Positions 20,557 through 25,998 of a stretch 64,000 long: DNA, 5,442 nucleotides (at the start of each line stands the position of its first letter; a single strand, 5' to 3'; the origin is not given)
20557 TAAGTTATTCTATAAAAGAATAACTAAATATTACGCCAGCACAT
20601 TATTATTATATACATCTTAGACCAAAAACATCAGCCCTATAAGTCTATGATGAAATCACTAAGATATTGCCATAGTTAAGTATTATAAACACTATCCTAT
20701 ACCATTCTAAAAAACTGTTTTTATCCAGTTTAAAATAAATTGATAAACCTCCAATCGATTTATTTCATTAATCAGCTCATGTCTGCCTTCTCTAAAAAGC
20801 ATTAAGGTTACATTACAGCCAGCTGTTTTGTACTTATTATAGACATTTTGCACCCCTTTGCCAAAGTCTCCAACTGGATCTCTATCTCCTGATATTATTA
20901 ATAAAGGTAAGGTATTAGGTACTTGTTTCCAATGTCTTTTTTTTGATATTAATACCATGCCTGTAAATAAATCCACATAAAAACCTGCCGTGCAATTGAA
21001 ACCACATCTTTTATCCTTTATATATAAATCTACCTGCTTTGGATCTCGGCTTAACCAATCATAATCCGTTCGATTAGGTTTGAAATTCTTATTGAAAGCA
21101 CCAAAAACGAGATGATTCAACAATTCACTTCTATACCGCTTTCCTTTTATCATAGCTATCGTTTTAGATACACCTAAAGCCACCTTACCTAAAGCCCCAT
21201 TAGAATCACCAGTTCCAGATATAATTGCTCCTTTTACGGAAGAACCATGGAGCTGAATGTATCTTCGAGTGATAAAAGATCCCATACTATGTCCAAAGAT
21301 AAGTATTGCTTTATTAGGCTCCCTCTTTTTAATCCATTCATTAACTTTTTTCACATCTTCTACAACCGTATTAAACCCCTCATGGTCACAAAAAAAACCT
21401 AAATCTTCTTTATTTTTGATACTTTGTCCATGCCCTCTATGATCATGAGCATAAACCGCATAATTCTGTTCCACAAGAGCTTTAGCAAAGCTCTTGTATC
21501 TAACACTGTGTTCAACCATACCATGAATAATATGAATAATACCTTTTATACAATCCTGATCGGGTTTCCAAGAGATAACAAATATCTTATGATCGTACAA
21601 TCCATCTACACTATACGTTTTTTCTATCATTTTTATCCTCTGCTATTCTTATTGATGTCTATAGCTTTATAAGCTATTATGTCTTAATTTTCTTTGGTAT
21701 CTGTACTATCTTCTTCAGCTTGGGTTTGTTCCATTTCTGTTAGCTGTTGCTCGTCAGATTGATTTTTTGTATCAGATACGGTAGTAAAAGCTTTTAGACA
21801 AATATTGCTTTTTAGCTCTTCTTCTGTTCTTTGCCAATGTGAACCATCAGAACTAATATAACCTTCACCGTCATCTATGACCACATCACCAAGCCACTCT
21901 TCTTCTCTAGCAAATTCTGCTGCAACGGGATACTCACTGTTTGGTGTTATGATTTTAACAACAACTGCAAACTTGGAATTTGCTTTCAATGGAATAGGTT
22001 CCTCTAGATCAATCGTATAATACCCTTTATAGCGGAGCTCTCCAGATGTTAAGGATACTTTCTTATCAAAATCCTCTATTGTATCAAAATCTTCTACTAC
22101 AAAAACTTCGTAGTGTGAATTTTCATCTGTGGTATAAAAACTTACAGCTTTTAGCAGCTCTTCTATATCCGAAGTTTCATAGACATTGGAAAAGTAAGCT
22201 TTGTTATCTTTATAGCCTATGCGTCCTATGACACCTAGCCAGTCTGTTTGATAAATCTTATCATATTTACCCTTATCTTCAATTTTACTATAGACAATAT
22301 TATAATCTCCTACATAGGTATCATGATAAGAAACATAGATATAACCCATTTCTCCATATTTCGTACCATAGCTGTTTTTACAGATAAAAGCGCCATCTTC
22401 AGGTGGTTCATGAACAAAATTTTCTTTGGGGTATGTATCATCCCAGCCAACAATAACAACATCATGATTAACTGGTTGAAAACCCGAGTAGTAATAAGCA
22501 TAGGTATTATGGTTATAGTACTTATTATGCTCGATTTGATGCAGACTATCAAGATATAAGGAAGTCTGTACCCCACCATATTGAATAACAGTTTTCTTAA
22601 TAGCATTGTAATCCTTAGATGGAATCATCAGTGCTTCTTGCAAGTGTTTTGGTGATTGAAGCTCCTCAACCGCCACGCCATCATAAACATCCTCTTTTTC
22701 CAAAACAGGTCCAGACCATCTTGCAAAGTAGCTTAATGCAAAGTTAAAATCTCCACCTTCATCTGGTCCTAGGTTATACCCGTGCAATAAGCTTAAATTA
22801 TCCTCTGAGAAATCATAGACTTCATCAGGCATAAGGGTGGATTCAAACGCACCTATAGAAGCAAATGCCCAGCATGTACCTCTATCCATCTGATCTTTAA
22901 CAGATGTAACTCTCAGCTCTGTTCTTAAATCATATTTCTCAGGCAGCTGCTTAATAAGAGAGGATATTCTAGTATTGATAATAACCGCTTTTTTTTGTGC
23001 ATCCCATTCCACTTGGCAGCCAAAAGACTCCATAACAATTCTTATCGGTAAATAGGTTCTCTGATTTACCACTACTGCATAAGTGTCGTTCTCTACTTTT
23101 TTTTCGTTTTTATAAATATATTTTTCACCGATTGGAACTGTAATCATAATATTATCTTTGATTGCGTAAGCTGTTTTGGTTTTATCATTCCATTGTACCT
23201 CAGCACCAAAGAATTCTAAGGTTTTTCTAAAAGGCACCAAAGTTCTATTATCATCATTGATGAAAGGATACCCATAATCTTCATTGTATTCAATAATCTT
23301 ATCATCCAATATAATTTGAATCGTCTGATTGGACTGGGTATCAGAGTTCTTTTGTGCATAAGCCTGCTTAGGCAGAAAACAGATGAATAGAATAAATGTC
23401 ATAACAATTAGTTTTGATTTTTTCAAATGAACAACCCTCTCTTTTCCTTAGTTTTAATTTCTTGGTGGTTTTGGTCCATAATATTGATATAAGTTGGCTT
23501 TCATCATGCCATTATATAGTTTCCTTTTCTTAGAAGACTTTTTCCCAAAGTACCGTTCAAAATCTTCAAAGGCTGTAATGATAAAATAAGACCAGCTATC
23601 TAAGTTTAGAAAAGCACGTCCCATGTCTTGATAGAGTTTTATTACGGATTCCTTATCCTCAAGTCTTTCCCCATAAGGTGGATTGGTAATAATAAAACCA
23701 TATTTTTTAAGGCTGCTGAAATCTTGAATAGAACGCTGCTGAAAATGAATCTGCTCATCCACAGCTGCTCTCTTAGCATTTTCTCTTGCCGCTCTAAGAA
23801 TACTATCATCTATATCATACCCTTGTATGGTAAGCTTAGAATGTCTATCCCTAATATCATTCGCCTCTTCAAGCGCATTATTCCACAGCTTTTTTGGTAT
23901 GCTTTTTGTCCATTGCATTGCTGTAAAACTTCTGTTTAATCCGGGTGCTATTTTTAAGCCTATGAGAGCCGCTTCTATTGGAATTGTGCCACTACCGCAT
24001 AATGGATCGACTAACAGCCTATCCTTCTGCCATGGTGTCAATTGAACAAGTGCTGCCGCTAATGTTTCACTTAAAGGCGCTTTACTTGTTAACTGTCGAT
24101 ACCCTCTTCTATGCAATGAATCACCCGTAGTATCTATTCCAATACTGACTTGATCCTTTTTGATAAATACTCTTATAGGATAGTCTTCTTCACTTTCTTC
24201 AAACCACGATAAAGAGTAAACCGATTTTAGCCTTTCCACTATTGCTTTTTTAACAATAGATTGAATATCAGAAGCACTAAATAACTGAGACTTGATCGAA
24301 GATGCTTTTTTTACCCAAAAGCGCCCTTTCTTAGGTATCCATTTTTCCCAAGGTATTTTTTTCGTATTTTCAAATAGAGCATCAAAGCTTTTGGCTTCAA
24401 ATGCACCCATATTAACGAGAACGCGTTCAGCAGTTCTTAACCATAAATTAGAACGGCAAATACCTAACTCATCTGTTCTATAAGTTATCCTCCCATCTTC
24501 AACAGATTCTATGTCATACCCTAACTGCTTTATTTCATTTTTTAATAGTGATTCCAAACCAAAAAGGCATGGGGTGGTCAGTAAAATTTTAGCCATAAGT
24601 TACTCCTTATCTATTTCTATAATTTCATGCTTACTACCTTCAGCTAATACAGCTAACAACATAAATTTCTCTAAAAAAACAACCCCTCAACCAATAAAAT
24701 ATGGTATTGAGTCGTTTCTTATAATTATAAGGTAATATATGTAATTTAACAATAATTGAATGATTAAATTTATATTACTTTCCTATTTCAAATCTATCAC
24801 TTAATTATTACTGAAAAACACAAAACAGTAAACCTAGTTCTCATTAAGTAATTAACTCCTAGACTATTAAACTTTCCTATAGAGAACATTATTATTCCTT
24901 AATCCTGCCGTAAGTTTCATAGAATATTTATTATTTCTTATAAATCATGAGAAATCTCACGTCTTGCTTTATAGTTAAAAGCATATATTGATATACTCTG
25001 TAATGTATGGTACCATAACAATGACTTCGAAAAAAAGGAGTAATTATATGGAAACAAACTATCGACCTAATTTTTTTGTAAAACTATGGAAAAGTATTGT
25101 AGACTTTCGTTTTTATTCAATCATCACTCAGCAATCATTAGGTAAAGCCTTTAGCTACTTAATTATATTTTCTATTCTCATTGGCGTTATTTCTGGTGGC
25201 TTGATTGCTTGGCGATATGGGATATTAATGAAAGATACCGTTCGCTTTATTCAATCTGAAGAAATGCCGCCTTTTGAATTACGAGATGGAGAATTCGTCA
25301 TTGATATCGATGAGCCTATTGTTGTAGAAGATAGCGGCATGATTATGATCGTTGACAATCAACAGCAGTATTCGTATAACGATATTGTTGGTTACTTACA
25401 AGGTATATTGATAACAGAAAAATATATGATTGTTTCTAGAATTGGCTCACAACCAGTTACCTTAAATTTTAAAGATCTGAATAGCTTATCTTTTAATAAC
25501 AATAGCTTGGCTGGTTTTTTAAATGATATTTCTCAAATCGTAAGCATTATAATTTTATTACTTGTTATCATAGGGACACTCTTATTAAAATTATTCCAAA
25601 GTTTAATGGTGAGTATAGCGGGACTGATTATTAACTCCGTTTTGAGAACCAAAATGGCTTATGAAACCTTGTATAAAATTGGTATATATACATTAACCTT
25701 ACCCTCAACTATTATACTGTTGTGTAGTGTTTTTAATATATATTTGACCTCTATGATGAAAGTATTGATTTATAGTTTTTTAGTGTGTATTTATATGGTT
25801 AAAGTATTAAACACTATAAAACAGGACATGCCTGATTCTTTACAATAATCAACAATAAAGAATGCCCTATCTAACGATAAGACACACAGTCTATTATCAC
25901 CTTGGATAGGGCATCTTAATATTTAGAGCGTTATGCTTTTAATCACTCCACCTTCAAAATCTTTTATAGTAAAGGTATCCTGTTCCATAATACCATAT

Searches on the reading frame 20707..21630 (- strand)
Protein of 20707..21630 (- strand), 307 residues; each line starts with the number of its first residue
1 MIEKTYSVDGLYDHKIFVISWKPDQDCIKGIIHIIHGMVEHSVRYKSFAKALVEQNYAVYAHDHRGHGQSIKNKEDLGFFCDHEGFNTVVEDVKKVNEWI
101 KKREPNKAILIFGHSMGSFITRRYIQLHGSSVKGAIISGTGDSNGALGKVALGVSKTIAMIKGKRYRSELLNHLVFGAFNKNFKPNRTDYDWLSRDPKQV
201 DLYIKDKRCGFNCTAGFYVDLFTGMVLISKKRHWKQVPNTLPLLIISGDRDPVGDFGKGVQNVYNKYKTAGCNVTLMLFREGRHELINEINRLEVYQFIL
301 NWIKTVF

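Call 37: search_protein_families(library=pfam, proteins=[window:20707-21630:-], max_evalue=0.00001)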
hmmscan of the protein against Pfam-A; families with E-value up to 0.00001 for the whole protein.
window:20707-21630:- (307 aa): 4 families
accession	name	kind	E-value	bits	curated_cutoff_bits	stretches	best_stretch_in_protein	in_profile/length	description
PF12146.15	Hydrolase_4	-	1.5e-49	168.9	27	1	28-290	3-238/239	Serine aminopeptidase, S33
PF00561.26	Abhydrolase_1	-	1e-16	61.8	25.8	1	34-153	5-115/245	alpha/beta hydrolase fold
PF12697.13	Abhydrolase_6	-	3.3e-08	34.9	26.3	1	35-261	4-180/217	Alpha/beta hydrolase family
PF10230.15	LIDHydrolase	-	1e-06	29.2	27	1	45-133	18-111/262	Lipid-droplet associated hydrolase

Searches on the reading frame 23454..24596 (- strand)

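Call 36: search_protein_families(library=pfam, proteins=[window:23454-24596:-], max_evalue=0.00001)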
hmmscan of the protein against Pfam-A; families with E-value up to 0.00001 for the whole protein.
window:23454-24596:- (380 aa): 5 families
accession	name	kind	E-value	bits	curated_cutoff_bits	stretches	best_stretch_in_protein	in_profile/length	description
PF01170.24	UPF0020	-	1.2e-54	185.4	22.3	1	164-368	1-194/197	RMKL-like, methyltransferase domain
PF22020.1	RlmL_1st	-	1.6e-21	76.5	27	1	7-60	3-55/55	RlmL ferredoxin-like domain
PF02926.22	THUMP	-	3.6e-19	69.4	20.6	1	68-155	1-84/84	THUMP domain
PF05175.20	MTS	-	3.1e-06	27.4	23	0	250-320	51-120/170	Methyltransferase small domain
PF13847.12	Methyltransf_31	-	5.6e-06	26.5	27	0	254-359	28-127/145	Methyltransferase domain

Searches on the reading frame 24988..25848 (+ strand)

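Call 37: search_protein_families(library=pfam, proteins=[window:24988-25848:+], max_evalue=0.00001)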
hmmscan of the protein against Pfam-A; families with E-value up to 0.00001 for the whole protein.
window:24988-25848:+ (286 aa): 1 family
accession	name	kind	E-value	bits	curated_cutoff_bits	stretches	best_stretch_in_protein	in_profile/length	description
PF06691.16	DUF1189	-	2.9e-39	135.5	28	1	30-272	1-242/244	Protein of unknown function (DUF1189)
